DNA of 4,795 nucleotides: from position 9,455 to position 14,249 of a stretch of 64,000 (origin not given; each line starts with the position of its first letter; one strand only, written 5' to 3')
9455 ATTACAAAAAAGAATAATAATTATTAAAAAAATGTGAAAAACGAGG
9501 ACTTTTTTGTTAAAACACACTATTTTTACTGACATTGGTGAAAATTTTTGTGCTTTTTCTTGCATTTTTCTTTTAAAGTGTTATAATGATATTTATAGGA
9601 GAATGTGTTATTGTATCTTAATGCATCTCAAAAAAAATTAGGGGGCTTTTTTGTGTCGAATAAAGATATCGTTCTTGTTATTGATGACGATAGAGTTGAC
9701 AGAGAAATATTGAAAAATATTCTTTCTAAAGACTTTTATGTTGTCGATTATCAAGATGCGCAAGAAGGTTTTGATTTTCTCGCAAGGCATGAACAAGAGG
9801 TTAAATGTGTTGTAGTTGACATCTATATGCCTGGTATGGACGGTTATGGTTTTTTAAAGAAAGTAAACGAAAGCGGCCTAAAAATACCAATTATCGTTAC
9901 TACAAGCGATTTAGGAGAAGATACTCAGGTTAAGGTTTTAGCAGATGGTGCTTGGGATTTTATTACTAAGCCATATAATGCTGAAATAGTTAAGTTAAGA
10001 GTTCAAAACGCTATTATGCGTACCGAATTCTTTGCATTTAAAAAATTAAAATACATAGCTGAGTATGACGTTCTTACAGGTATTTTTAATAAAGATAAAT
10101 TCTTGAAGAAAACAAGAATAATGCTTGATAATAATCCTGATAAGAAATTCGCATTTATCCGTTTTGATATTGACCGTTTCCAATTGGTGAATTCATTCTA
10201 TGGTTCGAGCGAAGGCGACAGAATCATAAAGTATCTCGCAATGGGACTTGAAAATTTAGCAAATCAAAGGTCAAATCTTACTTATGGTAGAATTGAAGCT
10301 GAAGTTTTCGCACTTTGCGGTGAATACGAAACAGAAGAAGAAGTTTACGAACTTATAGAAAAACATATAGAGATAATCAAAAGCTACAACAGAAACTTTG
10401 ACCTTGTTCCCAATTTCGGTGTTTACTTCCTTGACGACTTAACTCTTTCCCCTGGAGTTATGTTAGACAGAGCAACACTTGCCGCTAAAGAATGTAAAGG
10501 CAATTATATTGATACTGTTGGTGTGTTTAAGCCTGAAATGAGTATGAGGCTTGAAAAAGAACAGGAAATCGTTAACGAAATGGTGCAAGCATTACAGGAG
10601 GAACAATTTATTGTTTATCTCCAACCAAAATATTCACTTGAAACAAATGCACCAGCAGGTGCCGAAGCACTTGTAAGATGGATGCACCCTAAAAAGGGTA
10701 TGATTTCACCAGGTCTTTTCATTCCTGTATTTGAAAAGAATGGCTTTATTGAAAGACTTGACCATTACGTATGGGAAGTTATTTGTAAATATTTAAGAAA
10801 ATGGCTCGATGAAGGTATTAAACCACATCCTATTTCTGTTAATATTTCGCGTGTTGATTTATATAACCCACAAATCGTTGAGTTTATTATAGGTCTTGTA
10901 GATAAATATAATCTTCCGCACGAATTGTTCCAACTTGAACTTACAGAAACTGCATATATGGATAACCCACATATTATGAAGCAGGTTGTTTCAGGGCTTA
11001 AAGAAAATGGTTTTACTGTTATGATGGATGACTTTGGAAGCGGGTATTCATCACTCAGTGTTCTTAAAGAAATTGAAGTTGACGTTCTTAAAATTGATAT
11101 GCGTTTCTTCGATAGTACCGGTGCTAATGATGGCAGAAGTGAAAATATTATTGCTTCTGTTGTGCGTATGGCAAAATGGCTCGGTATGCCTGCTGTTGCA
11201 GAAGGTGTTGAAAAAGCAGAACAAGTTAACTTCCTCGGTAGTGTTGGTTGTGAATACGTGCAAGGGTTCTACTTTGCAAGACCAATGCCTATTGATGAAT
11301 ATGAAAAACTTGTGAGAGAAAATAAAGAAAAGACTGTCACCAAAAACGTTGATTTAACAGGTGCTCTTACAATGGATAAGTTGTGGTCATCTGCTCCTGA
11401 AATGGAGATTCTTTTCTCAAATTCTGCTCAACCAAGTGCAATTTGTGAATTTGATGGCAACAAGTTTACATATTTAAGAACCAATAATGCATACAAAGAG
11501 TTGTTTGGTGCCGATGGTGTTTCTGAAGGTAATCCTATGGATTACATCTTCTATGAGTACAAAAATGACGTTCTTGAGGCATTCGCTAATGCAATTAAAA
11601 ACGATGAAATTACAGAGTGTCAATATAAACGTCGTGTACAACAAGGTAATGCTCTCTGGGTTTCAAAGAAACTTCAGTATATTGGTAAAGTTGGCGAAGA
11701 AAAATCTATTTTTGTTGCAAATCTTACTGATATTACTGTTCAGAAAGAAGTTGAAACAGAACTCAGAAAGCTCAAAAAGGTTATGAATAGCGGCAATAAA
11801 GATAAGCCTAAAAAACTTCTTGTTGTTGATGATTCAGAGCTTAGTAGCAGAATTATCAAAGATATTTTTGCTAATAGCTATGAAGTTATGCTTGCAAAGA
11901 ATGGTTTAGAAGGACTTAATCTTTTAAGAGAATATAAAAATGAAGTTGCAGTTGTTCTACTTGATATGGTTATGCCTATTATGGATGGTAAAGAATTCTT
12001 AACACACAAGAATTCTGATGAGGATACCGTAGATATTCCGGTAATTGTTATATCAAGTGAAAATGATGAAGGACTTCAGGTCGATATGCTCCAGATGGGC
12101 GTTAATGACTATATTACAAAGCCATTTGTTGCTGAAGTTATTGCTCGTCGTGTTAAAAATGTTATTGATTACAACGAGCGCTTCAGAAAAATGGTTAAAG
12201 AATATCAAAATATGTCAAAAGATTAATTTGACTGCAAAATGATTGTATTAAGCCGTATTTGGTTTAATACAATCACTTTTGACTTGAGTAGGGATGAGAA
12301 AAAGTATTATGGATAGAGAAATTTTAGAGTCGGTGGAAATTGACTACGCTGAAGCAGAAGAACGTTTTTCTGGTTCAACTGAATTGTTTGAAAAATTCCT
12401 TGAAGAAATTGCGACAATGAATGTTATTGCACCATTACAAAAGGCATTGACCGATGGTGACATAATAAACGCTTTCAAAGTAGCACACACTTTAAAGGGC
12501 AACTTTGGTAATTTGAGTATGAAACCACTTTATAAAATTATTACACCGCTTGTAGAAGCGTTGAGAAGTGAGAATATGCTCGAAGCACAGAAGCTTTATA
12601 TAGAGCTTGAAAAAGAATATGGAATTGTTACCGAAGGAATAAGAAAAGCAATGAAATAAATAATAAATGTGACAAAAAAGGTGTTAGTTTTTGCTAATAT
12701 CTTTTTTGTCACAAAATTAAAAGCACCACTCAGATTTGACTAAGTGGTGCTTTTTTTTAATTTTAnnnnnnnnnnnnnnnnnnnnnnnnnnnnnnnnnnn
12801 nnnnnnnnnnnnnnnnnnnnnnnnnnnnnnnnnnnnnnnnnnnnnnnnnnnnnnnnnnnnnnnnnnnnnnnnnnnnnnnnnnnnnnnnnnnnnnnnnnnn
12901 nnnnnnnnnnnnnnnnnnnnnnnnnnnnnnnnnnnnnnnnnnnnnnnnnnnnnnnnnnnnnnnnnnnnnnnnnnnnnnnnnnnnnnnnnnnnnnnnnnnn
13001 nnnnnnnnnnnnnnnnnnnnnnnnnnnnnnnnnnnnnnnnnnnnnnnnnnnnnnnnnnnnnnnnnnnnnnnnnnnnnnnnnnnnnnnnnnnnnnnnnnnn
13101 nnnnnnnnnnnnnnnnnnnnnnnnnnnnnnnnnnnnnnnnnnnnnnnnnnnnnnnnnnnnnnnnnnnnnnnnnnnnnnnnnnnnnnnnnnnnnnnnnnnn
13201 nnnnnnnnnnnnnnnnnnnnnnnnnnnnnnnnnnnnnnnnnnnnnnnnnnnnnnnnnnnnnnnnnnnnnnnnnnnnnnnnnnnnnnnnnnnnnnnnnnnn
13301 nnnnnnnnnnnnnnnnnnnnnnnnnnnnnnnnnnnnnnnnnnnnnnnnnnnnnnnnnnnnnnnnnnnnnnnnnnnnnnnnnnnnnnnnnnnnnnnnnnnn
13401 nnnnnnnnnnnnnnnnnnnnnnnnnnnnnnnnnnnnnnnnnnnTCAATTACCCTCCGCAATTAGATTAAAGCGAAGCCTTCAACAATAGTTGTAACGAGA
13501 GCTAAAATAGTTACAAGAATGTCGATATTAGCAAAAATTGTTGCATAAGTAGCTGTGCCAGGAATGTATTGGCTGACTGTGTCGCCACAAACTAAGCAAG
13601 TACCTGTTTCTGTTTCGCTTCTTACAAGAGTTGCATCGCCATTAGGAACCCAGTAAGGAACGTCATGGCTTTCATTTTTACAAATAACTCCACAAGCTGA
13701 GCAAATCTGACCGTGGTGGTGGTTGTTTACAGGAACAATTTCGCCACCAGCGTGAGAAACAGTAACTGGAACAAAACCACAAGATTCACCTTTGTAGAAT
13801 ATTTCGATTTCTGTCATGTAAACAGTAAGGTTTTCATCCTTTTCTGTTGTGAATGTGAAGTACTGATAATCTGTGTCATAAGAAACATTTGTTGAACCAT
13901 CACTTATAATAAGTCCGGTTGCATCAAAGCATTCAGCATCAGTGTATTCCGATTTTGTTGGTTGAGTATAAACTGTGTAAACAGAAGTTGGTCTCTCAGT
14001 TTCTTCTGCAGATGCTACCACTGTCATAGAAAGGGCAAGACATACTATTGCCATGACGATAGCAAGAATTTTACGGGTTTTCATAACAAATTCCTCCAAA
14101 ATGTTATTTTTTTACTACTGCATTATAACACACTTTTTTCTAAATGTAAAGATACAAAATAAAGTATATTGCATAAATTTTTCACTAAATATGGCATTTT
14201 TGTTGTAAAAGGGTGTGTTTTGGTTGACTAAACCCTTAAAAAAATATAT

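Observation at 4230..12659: spo0A sits next to a soluble multi-PAS hybrid kinase, a dual-receiver EAL protein and a stand-alone Hpt: candidate Hpt-based phosphorelay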

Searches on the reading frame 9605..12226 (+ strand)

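Call 3: search_protein_families(library=pfam, proteins=[window:9605-12226:+], max_evalue=0.01)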
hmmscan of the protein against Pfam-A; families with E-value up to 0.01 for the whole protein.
window:9605-12226:+ (873 aa): 6 families
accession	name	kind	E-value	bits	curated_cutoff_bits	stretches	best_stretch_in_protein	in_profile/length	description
PF00563.25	EAL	-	7.6e-64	215.7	31.3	1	325-560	3-236/236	EAL domain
PF00072.30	Response_reg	-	4.2e-42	143.3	30.2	2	23-129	1-106/111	Response regulator receiver domain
PF00990.26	GGDEF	-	1.3e-13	51.5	23.8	1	152-291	1-148/161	Diguanylate cyclase, GGDEF domain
PF03709.21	OKR_DC_1_N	-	5e-07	30.4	29.3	1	33-116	7-87/111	Orn/Lys/Arg decarboxylase, N-terminal domain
PF08447.18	PAS_3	-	0.00068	20.3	25.6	1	627-696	5-77/89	PAS fold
PF21714.3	KaiA_N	-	0.0079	16.8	27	0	25-103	6-81/125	Circadian clock protein KaiA, N-terminal domain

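Call 8: search_protein_families(library=ncbifam, proteins=[window:9605-12226:+], max_evalue=0.01)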
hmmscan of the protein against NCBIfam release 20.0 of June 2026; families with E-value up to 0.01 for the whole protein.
window:9605-12226:+ (873 aa): 117 families (the best 25 are shown)
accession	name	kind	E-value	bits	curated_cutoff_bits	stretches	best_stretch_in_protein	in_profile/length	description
NF045675.1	PhdiestaseDibA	equivalog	3.9e-76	256.7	980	1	146-565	197-620/623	phosphodiesterase DibA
NF053781.1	cdiGMPphdstlr2612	equivalog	1.6e-64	218.2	1600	1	146-571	834-1266/1268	Tlr1612 family c-di-GMP phosphodiesterase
NF052458.1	PhdiestGepA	equivalog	5.1e-64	216.8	1200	1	109-566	379-837/840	phosphodiesterase GepA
NF007474.0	PRK10060.1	equivalog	1.2e-63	215.3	782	1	143-577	228-661/663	cyclic di-GMP phosphodiesterase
NF008467.0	PRK11359.1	equivalog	1.8e-61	208.1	857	1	147-568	371-790/800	oxygen-sensing cyclic-di-GMP phosphodiesterase DosP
NF052596.1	RR_EAL_PvrR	equivalog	9e-59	199.1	580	3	319-577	140-396/398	response regulator cyclic di-GMP phosphodiesterase PvrR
NF008807.1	PRK11829.1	equivalog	2.3e-49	168.1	733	1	286-567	380-659/670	biofilm formation regulator HmsP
NF007839.0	PRK10551.1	equivalog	7.1e-47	160.1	461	1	321-575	263-515/518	cyclic di-GMP phosphodiesterase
NF007298.0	PRK09776.1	equivalog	2.8e-43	148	1135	1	146-566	678-1102/1111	diguanylate cyclase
NF007135.0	PRK09581.1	equivalog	2.1e-38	132.3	474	3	737-865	4-127/457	PleD family two-component system response regulator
NF050064.1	BlResRespRegCbrR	equivalog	2.7e-33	115.5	600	2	22-237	126-339/415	bile resistance response regulator CbrR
NF006900.1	PRK09390.1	equivalog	2.4e-31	108.8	255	2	18-140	2-123/203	response regulator FixJ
TIGR02154.1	PhoB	equivalog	1.2e-30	106.5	296.2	2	736-855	3-121/226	phosphate regulon transcriptional regulator PhoB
NF053854.1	RespRegPhoBBctds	equivalog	2.2e-30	105.7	270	2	23-143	1-121/225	two-component system response regulator PhoB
NF045991.1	RespRegCtrARhodob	equivalog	2.8e-29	102.4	350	2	738-861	4-123/224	response regulator transcription factor CtrA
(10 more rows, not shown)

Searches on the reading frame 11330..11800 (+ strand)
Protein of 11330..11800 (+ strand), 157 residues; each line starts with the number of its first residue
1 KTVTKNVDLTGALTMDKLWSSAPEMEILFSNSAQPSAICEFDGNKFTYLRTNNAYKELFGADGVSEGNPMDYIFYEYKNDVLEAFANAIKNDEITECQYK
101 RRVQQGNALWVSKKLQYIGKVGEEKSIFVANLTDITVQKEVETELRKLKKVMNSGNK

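Call 87: search_protein_families(library=pfam, proteins=[window:11330-11800:+], max_evalue=0.05)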
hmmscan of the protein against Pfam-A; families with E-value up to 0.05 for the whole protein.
window:11330-11800:+ (157 aa): 1 family
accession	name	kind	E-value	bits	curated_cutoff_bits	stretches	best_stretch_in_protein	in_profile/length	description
PF08447.18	PAS_3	-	6.1e-05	23.7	25.6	1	52-123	5-79/89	PAS fold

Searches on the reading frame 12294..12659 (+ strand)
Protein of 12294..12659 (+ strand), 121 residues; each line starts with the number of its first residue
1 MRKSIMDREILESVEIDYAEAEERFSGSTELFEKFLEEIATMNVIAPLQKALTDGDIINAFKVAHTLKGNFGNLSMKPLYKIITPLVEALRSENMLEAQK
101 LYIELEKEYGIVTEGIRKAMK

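Call 3: search_protein_families(library=pfam, proteins=[window:12294-12659:+], max_evalue=0.01)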
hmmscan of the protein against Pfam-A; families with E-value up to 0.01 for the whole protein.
window:12294-12659:+ (121 aa): 2 families
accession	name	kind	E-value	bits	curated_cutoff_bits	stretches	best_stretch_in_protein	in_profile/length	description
PF01627.28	Hpt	-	3.7e-06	27.5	24.6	1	30-101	1-70/84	Hpt domain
PF16320.10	Ribosomal_L12_N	-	0.0067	16.5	25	0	84-111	3-30/48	Ribosomal protein L7/L12 dimerisation domain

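Call 45: find_homologous_proteins(query=window:12309-12656:+, max_evalue=0.01)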
Query window:12309-12656:+ (116 aa): 42 proteins with E <= 0.01 among 46 candidates.
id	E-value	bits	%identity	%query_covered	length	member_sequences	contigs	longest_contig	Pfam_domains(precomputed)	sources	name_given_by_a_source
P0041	6.5e-60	217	91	100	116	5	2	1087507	PF01627.29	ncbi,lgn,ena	-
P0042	5.5e-59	215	90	100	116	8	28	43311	PF01627.29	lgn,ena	-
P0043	5.9e-59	214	89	100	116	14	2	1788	PF01627.29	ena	-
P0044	9.0e-59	214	90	100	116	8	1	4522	PF01627.29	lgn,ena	-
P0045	1.1e-58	214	89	100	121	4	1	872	PF01627.29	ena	-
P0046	1.2e-58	213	89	100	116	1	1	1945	PF01627.29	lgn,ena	-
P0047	1.6e-58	213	89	100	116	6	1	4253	PF01627.29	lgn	-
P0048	2.0e-58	213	90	100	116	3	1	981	PF01627.29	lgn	-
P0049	2.8e-58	212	90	100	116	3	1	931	PF01627.29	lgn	-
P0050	2.7e-57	209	89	100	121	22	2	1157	PF01627.29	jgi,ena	jgi:HPt (histidine-containing phosphotransfer) domain-containing protein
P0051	2.1e-51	190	79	100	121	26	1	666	PF01627.29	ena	-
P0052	6.9e-51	188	76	99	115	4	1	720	PF01627.29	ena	-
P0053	1.2e-50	188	76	99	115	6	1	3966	PF01627.29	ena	-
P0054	1.5e-50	187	80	99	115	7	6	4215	PF01627.29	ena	-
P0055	1.8e-50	187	78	99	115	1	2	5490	PF01627.29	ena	-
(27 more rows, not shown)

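Call 70: find_related_loci(query=A3, collection=metagenome_contigs, flank=8000)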
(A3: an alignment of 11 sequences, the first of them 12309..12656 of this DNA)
Query A3 (116 aa) in metagenome_contigs; peptide patterns used: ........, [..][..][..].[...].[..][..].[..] (x = any residue, [..] = any of these).
371 stretches matched a pattern; 13 encode a relative of the query (tblastn E <= 1e-3); 13 distinct loci.
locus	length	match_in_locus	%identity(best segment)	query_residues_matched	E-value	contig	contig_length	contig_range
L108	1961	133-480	90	1-116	3e-69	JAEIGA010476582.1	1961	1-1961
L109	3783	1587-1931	80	1-115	2e-58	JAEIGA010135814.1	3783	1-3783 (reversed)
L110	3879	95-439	80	1-115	2e-58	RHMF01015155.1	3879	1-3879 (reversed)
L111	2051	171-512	72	1-114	4e-53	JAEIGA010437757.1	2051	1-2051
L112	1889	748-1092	70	1-115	3e-51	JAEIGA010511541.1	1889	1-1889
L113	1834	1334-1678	70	1-115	2e-51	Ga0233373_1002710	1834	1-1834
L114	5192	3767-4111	70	1-115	6e-50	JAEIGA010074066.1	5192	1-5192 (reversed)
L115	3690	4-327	70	8-115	2e-48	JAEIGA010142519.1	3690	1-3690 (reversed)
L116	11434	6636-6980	66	1-115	1e-48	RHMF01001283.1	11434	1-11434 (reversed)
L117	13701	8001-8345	67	1-115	1e-48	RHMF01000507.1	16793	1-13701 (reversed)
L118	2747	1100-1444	62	1-115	6e-46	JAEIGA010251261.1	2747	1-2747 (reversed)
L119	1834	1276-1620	59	1-115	2e-42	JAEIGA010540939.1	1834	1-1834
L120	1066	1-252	75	32-115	8e-42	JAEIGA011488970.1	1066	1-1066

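Call 75: predict_structure(alignment_id=A3)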
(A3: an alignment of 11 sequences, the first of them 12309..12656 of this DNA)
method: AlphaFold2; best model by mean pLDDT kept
length: 116 residues; sequences in the alignment: 11
mean_pLDDT: 95.6   pTM: 0.86
mean pLDDT of the five models: 95.6, 95.4, 95.1, 95.1, 94.5
residues with pLDDT >= 90: 111; 70-90: 5; 50-70: 0; < 50: 0
segments of 3 or more residues with pLDDT < 50: none
pLDDT, mean of each block of 10 residues (from residue 1): 94 92 91 94 97 98 97 98 98 98 97 94
secondary structure, 60 per line:
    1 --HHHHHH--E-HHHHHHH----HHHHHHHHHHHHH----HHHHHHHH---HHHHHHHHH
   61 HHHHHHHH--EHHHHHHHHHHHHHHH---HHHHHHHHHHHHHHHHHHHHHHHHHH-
elements in order: H3-8 H13-19 H24-36 H41-48 H52-68 H72-86 H90-115

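Call 79: fold_search(model_id=the predicted structure, library=pdb)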
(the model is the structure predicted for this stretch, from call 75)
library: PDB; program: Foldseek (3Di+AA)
matches with E <= 10: 486; with E <= 0.001: 0
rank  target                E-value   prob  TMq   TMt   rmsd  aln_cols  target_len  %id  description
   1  3myf_B                3.0e-03  1.00  0.78  0.79   2.0       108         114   14  The Crystal Structure of the HPT domain from the Hpt Sensor Hybrid Histidine Kinase from Shewanella to 1.80A (released 2010-05-26)
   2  3myf_D                4.1e-03  1.00  0.77  0.77   2.2       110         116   14  The Crystal Structure of the HPT domain from the Hpt Sensor Hybrid Histidine Kinase from Shewanella to 1.80A (released 2010-05-26)
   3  3myf_A                1.3e-02  1.00  0.76  0.75   2.2       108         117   14  The Crystal Structure of the HPT domain from the Hpt Sensor Hybrid Histidine Kinase from Shewanella to 1.80A (released 2010-05-26)
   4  7c1i_A                1.8e-02  1.00  0.70  0.70   4.6       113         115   21  Crystal structure of histidine-containing phosphotransfer protein B (HptB) from Pseudomonas aeruginosa PAO1 (released 2020-11-04)
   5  9h6e_C                3.2e-02  1.00  0.76  0.59   3.6       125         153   11  Complex of Histidine-containing phosphotransfer 1 (AHP1) and Response regulator 1 (ARR1) from A. thaliana (released 2025-03-26)
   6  3iqt                  4.2e-02  1.00  0.71  0.67   3.3       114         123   18  Structure of the HPT domain of Sensor protein barA from Escherichia coli CFT073. (released 2009-09-22)
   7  4euk_B                4.6e-02  1.00  0.62  0.48   4.1        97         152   15  Crystal structure (released 2013-02-20)
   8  1yvi_A                4.9e-02  1.00  0.60  0.51   5.4       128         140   10  X-RAY STRUCTURE OF PUTATIVE HISTIDINE-CONTAINING PHOSPHOTRANSFER PROTEIN FROM RICE, AK104879 (released 2005-02-22)
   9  4pac                  5.1e-02  1.00  0.73  0.58   3.6       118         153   14  Crystal Structure of Histidine-containing Phosphotransfer Protein AHP2 from Arabidopsis thaliana (released 2015-05-20)
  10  9h6e_A                5.4e-02  1.00  0.67  0.52   2.4        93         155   12  Complex of Histidine-containing phosphotransfer 1 (AHP1) and Response regulator 1 (ARR1) from A. thaliana (released 2025-03-26)
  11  1yvi_B                6.0e-02  1.00  0.64  0.56   4.3       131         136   10  X-RAY STRUCTURE OF PUTATIVE HISTIDINE-CONTAINING PHOSPHOTRANSFER PROTEIN FROM RICE, AK104879 (released 2005-02-22)
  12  7t03_MODEL_1_A        7.3e-02  0.99  0.45  0.49   4.6       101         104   16  NMR structure of a designed cold unfolding four helix bundle (released 2022-03-02)
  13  1wn0_C                7.7e-02  1.00  0.64  0.55   4.5       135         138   12  Crystal Structure of Histidine-containing Phosphotransfer Protein, ZmHP2, from maize (released 2005-01-25)
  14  1tqg                  9.5e-02  0.99  0.46  0.49   4.7        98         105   21  CheA phosphotransferase domain from Thermotoga maritima (released 2004-09-07)
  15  7t2y_A                9.5e-02  0.98  0.43  0.46   4.7        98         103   16  X-ray structure of a designed cold unfolding four helix bundle (released 2022-03-02)
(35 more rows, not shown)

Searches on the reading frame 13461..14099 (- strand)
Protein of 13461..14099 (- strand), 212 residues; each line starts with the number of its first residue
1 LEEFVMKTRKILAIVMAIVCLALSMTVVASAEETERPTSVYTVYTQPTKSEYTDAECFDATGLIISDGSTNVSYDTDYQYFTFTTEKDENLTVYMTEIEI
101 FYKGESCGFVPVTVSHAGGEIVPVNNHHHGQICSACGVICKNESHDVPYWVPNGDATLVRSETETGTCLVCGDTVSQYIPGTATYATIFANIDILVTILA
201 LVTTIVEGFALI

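Call 3: search_protein_families(library=pfam, proteins=[window:13461-14099:-], max_evalue=0.01)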
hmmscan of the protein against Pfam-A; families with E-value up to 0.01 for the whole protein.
window:13461-14099:- (212 aa): 0 families

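Call 8: search_protein_families(library=ncbifam, proteins=[window:13461-14099:-], max_evalue=0.01)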
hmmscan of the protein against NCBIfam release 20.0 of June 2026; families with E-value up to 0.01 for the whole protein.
window:13461-14099:- (212 aa): 1 family
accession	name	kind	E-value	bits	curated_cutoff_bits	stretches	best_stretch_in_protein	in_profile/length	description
NF041742.1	WGxxGxxG_fam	subfamily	0.0047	17.5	35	0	6-54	1-47/69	WGxxGxxG family protein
